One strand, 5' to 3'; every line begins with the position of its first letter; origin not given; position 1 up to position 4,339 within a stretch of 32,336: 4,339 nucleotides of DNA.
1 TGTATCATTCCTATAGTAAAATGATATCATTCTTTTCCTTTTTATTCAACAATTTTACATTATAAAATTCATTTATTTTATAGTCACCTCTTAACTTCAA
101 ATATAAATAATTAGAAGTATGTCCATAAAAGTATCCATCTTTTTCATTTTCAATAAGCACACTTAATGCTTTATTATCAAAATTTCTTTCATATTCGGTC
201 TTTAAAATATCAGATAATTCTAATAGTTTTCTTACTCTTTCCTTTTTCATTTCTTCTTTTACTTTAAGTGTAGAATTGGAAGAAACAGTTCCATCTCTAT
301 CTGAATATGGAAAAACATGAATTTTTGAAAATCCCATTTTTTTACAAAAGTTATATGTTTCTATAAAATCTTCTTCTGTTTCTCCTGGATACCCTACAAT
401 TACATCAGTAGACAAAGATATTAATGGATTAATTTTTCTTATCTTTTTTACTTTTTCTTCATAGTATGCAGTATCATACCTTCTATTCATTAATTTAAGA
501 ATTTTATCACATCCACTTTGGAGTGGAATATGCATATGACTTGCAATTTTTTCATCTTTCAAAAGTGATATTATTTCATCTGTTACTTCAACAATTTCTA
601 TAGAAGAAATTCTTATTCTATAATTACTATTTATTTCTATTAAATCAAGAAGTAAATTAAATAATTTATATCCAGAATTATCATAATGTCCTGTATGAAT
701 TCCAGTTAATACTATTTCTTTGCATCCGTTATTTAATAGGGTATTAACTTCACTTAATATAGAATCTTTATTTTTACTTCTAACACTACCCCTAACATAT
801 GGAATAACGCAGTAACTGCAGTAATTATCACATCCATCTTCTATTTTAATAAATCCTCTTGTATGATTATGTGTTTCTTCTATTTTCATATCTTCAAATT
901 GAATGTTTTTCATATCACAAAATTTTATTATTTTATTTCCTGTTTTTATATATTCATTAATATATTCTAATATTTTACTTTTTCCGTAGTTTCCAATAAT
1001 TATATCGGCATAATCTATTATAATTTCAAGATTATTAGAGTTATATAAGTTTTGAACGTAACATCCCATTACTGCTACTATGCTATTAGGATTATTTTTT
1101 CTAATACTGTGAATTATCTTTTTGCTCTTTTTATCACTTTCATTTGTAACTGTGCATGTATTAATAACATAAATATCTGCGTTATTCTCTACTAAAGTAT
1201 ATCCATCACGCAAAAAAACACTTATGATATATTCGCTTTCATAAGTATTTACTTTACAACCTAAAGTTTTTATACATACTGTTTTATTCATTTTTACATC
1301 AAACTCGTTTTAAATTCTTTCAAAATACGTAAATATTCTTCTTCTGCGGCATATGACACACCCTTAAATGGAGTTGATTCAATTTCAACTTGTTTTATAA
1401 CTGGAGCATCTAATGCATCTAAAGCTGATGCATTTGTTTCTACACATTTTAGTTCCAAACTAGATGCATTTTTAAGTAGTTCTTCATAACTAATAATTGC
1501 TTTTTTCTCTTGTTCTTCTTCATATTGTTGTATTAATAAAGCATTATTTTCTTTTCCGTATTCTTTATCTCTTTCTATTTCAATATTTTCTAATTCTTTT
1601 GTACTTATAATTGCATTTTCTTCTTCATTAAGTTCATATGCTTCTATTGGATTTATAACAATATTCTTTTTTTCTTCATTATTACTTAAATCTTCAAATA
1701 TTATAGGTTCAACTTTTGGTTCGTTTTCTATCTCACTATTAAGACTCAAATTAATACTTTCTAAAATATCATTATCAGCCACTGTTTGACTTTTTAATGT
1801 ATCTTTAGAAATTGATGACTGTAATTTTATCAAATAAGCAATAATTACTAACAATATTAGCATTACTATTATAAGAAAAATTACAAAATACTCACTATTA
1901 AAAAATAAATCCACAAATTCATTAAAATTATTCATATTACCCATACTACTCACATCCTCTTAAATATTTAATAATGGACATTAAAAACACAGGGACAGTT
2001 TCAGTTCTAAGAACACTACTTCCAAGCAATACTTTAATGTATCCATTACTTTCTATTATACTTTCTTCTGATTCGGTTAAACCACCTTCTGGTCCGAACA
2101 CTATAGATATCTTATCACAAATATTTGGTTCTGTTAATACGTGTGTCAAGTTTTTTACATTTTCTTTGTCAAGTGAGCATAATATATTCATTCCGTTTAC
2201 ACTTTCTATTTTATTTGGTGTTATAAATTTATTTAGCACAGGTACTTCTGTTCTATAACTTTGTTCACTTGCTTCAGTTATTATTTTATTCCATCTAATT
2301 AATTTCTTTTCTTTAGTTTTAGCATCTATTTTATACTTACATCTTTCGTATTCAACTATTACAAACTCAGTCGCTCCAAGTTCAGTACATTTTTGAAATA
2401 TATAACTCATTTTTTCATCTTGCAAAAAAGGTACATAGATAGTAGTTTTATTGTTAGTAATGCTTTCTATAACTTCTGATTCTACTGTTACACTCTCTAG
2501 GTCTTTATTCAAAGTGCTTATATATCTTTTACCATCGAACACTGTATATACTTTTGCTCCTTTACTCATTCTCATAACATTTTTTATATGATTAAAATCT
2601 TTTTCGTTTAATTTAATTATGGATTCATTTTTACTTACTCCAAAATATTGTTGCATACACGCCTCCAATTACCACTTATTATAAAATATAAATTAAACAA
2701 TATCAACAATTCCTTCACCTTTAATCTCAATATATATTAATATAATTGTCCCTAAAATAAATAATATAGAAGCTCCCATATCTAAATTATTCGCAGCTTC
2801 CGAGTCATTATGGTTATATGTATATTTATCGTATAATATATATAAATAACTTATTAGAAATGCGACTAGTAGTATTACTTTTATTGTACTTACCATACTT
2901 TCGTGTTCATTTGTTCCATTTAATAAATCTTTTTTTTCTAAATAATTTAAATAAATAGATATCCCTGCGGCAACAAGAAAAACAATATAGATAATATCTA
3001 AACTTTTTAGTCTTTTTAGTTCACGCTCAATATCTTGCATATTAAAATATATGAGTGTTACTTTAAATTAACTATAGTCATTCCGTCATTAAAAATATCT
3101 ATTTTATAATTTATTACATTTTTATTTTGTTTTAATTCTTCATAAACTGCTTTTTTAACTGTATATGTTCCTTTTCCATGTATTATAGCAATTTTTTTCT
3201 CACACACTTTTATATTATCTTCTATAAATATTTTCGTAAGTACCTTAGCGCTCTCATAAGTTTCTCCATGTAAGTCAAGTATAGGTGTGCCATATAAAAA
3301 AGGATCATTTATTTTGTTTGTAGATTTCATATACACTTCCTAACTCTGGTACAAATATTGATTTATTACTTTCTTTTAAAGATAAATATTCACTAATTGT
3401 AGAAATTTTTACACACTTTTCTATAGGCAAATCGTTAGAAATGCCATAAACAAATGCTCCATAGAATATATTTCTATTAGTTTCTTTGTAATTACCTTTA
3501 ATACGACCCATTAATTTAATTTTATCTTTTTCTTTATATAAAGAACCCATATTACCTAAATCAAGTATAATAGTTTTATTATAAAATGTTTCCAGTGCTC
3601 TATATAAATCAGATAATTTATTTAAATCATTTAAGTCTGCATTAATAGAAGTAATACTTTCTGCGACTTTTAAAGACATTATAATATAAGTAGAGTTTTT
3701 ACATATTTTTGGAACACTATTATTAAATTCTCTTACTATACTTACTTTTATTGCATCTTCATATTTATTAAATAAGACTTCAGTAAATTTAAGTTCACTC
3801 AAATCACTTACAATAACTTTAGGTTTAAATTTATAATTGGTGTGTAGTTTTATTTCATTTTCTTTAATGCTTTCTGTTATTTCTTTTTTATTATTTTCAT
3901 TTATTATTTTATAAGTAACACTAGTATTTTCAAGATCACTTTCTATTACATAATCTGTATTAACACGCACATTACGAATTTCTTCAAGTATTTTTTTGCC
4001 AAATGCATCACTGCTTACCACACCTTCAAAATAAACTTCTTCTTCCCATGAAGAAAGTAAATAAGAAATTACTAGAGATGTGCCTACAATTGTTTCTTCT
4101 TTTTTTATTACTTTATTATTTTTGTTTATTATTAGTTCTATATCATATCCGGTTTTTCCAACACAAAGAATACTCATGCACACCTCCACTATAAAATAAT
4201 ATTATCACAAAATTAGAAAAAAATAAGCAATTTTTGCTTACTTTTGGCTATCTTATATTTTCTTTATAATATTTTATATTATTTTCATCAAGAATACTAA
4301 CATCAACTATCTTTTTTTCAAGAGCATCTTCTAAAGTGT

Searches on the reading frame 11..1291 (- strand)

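Call 27: search_protein_families(library=pfam, proteins=[window:11-1291:-], max_evalue=0.001)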
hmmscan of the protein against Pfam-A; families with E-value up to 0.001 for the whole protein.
window:11-1291:- (426 aa): 2 families
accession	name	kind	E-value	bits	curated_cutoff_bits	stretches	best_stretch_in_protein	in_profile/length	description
PF04055.27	Radical_SAM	-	3.3e-25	89.6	29.5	1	152-316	5-166/166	Radical SAM superfamily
PF00919.26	UPF0004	-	9.4e-23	80.5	27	1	5-99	2-97/98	Uncharacterized protein family UPF0004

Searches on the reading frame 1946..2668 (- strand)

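Call 27: search_protein_families(library=pfam, proteins=[window:1946-2668:-], max_evalue=0.001)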
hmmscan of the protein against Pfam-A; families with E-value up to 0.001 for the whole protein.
window:1946-2668:- (240 aa): 2 families
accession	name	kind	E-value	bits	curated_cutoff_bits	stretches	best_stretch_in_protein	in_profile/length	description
PF04452.19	Methyltrans_RNA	-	2.7e-37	128.3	23.9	1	74-233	6-164/165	RNA methyltransferase domain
PF20260.4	PUA_4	-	1.4e-06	28.7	23.9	1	20-55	1-37/48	RNA methyltransferase PUA domain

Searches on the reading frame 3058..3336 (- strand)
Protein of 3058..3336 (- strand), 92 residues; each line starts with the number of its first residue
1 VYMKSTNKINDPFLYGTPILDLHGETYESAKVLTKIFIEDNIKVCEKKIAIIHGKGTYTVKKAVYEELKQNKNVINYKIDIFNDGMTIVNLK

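Call 27: search_protein_families(library=pfam, proteins=[window:3058-3336:-], max_evalue=0.001)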
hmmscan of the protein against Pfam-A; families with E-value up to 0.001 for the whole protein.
window:3058-3336:- (92 aa): 1 family
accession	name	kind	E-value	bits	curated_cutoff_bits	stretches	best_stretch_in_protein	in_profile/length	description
PF01713.27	Smr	-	3e-13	50.2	25.7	1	20-92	1-77/77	Smr domain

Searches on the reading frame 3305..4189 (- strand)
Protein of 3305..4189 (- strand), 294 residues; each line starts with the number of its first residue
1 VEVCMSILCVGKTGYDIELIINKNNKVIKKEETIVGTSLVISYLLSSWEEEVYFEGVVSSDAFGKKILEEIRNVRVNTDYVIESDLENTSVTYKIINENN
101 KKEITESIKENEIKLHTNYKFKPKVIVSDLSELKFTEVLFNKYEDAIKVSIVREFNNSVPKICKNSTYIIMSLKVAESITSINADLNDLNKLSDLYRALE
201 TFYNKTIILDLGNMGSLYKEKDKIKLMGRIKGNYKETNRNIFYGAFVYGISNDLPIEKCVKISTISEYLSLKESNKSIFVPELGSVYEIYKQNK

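Call 27: search_protein_families(library=pfam, proteins=[window:3305-4189:-], max_evalue=0.001)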
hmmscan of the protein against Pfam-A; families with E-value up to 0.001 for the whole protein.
window:3305-4189:- (294 aa): 1 family
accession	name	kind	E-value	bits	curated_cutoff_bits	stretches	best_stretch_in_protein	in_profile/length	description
PF00294.29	PfkB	-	4.1e-10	39.9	25.8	1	40-262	41-281/302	pfkB family carbohydrate kinase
